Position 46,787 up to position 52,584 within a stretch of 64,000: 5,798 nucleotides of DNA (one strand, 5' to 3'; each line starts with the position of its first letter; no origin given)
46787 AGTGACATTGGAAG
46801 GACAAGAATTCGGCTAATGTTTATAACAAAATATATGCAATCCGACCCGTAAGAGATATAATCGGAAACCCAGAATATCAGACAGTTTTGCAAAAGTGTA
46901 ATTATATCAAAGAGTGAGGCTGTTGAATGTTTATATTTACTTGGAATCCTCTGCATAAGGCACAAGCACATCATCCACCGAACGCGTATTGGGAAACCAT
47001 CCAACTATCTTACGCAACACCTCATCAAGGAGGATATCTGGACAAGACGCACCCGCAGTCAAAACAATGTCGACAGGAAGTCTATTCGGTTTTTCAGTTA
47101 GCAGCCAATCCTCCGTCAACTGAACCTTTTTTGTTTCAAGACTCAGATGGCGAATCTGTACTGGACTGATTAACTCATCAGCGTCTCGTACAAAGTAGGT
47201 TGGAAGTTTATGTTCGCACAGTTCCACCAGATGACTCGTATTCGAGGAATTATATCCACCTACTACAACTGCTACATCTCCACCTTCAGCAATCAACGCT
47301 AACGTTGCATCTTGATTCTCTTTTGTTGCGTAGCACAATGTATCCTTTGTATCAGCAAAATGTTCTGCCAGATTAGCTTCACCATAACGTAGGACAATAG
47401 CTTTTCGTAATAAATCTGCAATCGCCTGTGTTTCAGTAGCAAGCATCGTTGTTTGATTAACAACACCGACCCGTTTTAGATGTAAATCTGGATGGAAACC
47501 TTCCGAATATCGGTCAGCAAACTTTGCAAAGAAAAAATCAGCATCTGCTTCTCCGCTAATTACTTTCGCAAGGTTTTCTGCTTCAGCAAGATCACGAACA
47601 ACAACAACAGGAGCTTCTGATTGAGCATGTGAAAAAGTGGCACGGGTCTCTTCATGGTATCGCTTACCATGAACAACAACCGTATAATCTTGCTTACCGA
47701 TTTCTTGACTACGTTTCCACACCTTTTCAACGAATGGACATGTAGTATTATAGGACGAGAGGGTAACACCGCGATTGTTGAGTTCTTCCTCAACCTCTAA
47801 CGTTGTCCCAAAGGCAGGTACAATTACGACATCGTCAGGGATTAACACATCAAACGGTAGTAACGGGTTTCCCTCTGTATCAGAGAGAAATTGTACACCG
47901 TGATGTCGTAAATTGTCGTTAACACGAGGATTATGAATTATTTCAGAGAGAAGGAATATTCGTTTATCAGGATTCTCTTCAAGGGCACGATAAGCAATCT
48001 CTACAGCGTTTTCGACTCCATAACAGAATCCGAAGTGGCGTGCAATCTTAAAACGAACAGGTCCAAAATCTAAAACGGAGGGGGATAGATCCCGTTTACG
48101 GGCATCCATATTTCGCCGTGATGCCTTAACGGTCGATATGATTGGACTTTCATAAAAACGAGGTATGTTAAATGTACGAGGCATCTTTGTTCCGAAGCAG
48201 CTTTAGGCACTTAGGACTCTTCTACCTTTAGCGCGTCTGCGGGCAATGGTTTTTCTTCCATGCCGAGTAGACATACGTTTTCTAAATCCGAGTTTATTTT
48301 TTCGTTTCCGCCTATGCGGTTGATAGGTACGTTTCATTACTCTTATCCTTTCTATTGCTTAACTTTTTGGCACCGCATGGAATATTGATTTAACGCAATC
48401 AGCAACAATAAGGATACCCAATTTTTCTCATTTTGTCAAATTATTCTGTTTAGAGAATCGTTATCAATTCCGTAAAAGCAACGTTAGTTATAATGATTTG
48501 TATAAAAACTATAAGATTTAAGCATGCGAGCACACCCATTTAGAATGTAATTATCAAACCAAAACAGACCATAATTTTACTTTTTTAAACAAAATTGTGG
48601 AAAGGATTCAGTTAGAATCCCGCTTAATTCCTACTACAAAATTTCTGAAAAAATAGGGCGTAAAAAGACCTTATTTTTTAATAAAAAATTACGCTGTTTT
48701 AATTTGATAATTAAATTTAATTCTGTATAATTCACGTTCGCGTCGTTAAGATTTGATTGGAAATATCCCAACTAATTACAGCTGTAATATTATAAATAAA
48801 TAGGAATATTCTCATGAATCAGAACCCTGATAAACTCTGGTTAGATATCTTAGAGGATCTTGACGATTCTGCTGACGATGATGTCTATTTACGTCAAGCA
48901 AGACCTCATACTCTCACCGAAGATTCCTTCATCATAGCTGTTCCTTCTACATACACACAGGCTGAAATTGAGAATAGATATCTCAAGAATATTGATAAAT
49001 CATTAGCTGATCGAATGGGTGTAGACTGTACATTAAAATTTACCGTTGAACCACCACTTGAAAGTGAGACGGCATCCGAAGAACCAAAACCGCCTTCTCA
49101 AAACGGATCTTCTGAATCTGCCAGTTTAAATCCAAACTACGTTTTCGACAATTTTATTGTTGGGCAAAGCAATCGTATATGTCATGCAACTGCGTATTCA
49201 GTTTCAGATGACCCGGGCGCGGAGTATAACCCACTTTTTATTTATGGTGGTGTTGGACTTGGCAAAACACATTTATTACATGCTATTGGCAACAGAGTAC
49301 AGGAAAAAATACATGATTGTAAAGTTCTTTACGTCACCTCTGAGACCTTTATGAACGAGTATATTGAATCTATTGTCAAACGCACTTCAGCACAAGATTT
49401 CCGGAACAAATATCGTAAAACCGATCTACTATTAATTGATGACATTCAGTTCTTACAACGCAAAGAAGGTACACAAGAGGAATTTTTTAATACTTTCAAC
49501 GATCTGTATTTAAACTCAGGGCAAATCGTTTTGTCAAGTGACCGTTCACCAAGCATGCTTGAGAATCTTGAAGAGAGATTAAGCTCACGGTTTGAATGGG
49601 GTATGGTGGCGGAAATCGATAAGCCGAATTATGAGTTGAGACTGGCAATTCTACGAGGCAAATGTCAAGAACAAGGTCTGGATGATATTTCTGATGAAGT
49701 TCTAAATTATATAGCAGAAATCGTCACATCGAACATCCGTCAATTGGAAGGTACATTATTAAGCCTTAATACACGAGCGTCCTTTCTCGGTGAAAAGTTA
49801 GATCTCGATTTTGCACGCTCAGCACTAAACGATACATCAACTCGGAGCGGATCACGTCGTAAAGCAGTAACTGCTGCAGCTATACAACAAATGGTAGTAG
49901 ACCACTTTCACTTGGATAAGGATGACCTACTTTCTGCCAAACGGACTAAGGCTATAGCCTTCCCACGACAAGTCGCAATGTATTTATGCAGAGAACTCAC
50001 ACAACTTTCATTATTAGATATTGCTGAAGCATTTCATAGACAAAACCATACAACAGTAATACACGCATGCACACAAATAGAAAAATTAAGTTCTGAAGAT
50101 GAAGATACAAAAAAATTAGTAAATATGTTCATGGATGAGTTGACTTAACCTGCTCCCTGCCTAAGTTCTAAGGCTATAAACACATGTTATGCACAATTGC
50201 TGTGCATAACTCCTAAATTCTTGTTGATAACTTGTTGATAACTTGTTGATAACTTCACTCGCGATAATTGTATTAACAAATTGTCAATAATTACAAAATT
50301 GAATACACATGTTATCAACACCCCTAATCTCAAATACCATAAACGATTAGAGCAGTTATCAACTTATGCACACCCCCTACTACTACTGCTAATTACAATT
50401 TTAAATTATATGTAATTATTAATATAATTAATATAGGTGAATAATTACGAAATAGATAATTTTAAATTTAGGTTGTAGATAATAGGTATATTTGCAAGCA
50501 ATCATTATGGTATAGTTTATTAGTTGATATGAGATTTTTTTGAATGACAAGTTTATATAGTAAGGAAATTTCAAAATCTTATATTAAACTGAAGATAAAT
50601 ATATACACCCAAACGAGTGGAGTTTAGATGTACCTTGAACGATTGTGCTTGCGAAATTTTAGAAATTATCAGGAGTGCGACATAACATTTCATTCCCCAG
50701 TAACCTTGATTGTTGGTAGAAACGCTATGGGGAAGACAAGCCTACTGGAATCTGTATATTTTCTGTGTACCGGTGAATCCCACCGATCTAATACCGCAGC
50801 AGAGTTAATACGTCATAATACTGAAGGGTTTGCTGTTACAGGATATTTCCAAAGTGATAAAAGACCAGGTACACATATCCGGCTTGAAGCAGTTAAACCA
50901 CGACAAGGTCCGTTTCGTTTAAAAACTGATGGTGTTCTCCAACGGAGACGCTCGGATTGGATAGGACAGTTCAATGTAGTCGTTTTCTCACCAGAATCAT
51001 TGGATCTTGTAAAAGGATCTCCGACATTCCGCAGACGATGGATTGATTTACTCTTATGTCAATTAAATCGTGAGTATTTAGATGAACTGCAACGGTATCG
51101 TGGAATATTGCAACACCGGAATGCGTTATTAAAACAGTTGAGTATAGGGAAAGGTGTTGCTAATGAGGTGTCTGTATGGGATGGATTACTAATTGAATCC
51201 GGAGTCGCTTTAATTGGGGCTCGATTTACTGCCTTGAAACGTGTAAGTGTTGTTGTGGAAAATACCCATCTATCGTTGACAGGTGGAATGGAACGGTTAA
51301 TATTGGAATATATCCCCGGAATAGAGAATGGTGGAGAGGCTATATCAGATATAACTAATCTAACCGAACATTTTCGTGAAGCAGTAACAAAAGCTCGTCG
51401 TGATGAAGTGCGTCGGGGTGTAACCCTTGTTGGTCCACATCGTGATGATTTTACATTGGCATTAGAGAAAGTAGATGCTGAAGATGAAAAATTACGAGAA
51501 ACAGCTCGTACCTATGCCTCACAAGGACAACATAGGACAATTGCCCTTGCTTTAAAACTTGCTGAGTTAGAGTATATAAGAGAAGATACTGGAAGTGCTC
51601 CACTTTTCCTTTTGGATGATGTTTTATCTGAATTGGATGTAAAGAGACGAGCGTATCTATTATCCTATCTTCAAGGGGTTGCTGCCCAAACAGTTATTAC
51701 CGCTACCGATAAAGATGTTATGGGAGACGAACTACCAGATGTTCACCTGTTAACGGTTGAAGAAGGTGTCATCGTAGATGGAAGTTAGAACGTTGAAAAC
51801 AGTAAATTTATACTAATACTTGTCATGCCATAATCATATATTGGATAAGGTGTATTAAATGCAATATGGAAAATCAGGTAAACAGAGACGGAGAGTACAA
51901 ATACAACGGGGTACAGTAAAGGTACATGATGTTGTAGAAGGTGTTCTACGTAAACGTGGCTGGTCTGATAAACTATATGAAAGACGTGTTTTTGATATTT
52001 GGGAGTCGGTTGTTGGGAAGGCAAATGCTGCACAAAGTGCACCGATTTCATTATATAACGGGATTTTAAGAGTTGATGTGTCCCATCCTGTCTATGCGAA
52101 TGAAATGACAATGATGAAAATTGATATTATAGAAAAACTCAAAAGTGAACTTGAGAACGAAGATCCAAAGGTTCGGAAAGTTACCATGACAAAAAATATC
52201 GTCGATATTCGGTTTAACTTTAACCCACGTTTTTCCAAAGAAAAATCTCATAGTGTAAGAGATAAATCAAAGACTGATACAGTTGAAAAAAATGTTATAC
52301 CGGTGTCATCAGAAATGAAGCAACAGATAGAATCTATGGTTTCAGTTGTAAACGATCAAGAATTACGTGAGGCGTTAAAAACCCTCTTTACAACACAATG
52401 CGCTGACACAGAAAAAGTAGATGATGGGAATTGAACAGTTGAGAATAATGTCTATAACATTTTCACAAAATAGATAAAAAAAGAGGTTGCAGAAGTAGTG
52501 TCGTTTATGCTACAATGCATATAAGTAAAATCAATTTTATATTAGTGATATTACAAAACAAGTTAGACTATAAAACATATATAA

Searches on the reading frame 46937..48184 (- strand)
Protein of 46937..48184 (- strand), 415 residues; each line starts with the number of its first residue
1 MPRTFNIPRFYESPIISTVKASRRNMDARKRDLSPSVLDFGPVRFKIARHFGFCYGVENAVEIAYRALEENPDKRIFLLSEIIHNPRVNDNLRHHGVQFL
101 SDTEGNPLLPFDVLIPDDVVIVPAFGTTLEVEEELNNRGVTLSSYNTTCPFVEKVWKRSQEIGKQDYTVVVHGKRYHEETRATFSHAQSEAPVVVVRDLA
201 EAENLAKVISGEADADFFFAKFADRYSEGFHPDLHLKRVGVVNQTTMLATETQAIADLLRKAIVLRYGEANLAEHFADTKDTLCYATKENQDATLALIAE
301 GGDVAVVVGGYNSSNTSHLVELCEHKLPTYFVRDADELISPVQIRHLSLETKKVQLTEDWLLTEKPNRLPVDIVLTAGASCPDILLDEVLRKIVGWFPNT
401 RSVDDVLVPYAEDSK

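Call 29: search_protein_families(library=pfam, proteins=[window:46937-48184:-], max_evalue=0.001)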
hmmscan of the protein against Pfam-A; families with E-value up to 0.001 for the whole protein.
window:46937-48184:- (415 aa): 1 family
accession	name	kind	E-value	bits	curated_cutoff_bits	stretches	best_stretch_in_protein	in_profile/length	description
PF02401.23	LYTB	-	1.5e-68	231.4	24.5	1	47-393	3-266/267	LytB protein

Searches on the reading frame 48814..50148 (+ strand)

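Call 29: search_protein_families(library=pfam, proteins=[window:48814-50148:+], max_evalue=0.001)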
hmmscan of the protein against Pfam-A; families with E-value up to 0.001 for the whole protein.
window:48814-50148:+ (444 aa): 8 families
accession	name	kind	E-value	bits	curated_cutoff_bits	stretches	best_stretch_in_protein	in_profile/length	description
PF00308.24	Bac_DnaA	-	3.8e-68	229.2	23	1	105-266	1-161/162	Bacterial DnaA ATPAse domain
PF08299.17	Bac_DnaA_C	-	1.3e-27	96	31.5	1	356-422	3-69/69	Bacterial dnaA protein helix-turn-helix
PF01695.23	IstB_IS21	-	7.7e-07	29.3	24.1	1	141-245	95-195/238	IstB-like ATP binding protein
PF00004.35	AAA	-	2.1e-06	28.6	21.2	1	142-258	2-125/131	ATPase family associated with various cellular activities (AAA)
PF13173.12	AAA_14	-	1.3e-05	25.7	27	1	139-260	3-115/129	AAA domain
PF13401.12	AAA_22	-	2.1e-05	25.3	27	0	141-232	8-108/130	AAA domain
PF00910.28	RNA_helicase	-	0.00018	22.4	21.5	1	142-223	2-69/105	RNA helicase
PF01637.24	ATPase_2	-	0.00034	20.9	33.2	0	137-202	19-84/225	ATPase domain predominantly from Archaea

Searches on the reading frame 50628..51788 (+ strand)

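Call 29: search_protein_families(library=pfam, proteins=[window:50628-51788:+], max_evalue=0.001)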
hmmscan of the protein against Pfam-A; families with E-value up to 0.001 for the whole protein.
window:50628-51788:+ (386 aa): 6 families
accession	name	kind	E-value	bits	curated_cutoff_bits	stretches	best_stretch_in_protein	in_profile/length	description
PF02463.25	SMC_N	-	1.6e-21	77.2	40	1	2-367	1-204/220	RecF/RecN/SMC N terminal domain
PF13476.12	AAA_23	-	1.5e-13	52.3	27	1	6-69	2-64/201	AAA domain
PF13175.12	AAA_15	-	9.9e-13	48.9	32.1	1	1-52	1-52/374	AAA ATPase domain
PF13555.12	AAA_29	-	1.1e-05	25.5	27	1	3-59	1-59/61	P-loop containing region of AAA domain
PF13514.12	AAA_27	-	2.2e-05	24.6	22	1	1-86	1-84/206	AAA domain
PF13304.12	AAA_21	-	0.0006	20.4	27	0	25-56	1-32/304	AAA domain, putative AbiEii toxin, Type IV TA system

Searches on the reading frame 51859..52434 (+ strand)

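Call 29: search_protein_families(library=pfam, proteins=[window:51859-52434:+], max_evalue=0.001)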
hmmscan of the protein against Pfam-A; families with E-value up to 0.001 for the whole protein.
window:51859-52434:+ (191 aa): 1 family
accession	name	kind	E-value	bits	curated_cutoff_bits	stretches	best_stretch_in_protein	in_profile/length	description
PF05258.17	DciA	-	2.7e-15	56.8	24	1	22-101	2-82/89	Dna[CI] antecedent, DciA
